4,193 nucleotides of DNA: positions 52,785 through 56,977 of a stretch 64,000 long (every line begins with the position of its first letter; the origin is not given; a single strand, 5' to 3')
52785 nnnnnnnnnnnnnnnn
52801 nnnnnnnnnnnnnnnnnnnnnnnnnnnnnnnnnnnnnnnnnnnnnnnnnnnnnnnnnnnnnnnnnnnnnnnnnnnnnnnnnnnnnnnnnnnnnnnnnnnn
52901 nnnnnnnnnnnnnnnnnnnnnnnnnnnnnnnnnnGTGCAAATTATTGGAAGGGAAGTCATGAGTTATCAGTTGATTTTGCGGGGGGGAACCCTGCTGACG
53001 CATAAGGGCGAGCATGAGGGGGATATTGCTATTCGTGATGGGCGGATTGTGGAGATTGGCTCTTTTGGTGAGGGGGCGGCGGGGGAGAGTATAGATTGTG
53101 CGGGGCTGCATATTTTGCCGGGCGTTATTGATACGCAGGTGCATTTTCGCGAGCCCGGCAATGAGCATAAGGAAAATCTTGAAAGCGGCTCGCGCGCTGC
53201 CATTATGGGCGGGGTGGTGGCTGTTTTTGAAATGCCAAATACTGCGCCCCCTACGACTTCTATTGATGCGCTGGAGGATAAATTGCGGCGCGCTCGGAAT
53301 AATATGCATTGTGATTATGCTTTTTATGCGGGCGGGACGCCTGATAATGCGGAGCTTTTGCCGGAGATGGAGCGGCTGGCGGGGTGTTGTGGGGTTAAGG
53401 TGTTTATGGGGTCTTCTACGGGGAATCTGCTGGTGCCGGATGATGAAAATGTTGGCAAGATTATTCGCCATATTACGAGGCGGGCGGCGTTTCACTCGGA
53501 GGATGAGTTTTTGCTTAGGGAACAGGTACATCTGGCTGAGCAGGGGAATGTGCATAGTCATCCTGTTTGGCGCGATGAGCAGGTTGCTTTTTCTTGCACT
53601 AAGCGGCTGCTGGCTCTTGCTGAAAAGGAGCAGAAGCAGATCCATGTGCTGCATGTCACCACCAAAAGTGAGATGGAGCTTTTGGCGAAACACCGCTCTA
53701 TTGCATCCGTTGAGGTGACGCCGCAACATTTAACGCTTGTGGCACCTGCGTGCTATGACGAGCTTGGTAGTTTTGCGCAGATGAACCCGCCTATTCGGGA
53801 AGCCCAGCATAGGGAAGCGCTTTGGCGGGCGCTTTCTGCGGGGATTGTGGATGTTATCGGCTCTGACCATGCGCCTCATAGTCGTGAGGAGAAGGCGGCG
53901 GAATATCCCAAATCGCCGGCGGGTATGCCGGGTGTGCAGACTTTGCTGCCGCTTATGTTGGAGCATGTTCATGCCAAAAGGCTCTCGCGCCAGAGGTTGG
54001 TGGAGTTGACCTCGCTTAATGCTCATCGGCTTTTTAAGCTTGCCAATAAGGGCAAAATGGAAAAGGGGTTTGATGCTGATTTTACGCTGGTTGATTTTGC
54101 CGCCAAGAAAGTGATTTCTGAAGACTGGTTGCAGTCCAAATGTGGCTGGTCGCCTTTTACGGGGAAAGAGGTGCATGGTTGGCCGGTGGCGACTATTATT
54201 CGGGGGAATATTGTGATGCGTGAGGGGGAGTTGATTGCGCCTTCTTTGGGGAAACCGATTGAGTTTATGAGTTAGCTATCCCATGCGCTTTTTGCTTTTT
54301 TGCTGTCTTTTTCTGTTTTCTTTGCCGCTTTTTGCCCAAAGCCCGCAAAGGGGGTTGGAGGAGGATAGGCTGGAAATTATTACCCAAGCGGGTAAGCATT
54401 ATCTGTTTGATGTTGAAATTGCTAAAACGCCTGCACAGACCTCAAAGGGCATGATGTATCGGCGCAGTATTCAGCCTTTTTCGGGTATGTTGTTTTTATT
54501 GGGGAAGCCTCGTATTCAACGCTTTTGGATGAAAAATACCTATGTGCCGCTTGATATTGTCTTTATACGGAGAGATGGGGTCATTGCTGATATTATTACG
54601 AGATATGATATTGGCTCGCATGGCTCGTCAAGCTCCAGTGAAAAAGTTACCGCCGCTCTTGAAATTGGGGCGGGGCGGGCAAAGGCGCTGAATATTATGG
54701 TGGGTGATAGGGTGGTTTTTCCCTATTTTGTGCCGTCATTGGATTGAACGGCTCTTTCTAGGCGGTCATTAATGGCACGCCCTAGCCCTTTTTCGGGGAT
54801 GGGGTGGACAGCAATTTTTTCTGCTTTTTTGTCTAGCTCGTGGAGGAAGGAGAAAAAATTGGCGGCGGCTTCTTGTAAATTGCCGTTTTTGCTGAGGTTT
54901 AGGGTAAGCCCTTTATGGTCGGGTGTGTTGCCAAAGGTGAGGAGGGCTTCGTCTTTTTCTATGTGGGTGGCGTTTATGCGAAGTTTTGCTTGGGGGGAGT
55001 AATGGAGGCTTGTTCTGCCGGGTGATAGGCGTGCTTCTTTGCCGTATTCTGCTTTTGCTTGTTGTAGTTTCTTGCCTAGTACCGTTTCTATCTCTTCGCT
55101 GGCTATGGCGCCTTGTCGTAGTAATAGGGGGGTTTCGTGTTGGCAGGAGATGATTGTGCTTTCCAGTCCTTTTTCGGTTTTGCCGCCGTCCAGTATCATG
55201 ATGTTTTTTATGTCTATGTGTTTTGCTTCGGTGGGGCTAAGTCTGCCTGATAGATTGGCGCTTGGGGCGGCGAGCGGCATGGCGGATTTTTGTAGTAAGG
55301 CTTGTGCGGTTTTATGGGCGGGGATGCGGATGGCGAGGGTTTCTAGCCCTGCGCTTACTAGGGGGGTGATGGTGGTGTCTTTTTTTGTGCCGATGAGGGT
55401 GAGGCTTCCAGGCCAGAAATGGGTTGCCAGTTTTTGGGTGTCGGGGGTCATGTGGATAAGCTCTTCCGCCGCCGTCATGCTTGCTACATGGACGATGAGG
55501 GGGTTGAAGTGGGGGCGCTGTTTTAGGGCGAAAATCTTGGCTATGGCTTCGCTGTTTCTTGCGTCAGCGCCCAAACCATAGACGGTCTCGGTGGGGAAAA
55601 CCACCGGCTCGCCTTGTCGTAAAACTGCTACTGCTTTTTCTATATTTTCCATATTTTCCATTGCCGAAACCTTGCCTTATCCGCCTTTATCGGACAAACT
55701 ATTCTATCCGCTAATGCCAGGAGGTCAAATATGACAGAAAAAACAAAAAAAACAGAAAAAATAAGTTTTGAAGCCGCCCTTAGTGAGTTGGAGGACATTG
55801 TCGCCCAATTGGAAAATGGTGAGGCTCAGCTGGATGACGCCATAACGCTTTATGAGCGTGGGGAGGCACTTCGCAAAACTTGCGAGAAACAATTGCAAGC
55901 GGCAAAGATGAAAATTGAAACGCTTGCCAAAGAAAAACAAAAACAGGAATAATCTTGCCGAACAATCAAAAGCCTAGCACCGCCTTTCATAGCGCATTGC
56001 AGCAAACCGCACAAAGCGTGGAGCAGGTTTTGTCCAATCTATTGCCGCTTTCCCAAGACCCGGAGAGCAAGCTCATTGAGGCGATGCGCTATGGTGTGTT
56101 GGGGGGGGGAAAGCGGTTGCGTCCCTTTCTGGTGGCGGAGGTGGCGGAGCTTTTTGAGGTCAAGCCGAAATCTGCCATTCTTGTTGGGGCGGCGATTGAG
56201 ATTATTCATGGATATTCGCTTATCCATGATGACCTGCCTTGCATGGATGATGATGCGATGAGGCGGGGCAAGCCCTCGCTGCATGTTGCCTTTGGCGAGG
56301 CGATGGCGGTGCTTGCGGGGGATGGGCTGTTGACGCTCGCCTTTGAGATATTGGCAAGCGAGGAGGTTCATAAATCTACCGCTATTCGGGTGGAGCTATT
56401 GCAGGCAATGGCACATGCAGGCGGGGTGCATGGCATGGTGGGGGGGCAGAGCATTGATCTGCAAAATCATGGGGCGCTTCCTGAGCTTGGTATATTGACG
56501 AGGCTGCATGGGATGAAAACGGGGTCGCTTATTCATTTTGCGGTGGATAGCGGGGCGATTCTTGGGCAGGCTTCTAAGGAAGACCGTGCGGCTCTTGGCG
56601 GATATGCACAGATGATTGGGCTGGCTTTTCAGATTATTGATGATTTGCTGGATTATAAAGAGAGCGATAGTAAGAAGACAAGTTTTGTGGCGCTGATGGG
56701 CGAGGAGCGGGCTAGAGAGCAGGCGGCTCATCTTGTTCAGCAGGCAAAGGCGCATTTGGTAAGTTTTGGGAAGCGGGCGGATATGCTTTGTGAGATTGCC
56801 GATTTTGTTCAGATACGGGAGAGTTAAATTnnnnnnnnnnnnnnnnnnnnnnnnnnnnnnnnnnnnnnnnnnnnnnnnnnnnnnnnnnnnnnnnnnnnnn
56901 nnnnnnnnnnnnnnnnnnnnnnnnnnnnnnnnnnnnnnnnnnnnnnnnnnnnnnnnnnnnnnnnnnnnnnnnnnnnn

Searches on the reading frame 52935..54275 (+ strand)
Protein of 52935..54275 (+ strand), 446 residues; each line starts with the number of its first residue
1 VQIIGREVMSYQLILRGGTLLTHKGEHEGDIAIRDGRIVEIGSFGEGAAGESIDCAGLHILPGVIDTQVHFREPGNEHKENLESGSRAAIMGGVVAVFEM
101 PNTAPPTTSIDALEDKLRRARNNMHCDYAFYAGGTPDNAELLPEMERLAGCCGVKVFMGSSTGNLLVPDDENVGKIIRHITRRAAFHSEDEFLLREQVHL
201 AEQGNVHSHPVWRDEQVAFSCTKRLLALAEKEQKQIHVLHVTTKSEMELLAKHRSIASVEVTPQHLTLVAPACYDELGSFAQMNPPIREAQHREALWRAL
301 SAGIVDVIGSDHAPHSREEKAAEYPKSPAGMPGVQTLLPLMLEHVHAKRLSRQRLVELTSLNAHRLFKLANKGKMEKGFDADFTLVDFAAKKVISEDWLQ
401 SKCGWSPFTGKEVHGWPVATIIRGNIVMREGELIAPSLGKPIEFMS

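Call 50: search_protein_families(library=pfam, proteins=[window:52935-54275:+], max_evalue=0.001)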
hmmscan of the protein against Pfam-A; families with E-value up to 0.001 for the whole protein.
window:52935-54275:+ (446 aa): 2 families
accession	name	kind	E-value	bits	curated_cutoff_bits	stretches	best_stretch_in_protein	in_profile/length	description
PF01979.26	Amidohydro_1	-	5.7e-21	75.6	25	1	60-427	2-345/345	Amidohydrolase family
PF07969.17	Amidohydro_3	-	1.9e-05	24.8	29.7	1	347-427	404-471/472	Amidohydrolase family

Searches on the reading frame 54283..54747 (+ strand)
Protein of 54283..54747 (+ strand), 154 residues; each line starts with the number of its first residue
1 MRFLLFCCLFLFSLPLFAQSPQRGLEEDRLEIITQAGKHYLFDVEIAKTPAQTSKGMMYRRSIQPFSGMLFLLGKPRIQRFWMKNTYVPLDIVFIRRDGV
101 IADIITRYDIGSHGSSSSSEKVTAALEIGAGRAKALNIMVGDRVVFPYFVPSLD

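Call 50: search_protein_families(library=pfam, proteins=[window:54283-54747:+], max_evalue=0.001)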
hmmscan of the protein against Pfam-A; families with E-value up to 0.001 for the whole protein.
window:54283-54747:+ (154 aa): 1 family
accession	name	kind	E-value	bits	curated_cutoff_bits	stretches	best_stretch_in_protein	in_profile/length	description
PF02643.20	DUF192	-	1.8e-27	95.8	27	1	42-145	1-95/96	Uncharacterized ACR, COG1430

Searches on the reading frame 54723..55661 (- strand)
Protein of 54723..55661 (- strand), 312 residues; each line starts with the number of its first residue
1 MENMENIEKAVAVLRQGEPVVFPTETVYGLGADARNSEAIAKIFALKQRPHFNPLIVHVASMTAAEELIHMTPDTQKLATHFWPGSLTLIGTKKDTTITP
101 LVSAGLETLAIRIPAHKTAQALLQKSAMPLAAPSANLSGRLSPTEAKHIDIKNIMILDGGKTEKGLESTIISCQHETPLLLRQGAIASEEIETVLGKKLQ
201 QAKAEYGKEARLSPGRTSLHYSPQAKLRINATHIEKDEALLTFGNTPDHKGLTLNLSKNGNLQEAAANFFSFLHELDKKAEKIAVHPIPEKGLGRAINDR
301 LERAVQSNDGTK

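Call 50: search_protein_families(library=pfam, proteins=[window:54723-55661:-], max_evalue=0.001)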
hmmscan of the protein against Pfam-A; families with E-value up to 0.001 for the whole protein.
window:54723-55661:- (312 aa): 2 families
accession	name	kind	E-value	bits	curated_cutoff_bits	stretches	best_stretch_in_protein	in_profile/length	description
PF01300.24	Sua5_yciO_yrdC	-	2.6e-51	174.1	25.1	1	13-184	2-178/178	Telomere recombination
PF03481.19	Sua5_C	-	2.3e-21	77.2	22.9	1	186-304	1-134/136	Threonylcarbamoyl-AMP synthase, C-terminal domain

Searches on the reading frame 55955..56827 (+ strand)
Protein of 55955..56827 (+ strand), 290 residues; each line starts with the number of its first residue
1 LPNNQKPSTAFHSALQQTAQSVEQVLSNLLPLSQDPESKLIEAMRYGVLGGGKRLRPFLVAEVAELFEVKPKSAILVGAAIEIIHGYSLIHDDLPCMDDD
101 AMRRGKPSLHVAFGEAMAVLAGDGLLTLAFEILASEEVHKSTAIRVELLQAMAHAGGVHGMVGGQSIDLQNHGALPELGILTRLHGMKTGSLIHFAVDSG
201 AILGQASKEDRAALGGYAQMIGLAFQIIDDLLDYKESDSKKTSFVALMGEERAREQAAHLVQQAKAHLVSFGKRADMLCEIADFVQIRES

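Call 53: search_protein_families(library=pfam, proteins=[window:55955-56827:+], max_evalue=0.01)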
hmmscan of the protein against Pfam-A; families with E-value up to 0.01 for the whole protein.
window:55955-56827:+ (290 aa): 1 family
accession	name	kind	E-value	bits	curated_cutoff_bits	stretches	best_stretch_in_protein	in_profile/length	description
PF00348.22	polyprenyl_synt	-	2e-44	152.1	27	1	39-239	3-196/251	Polyprenyl synthetase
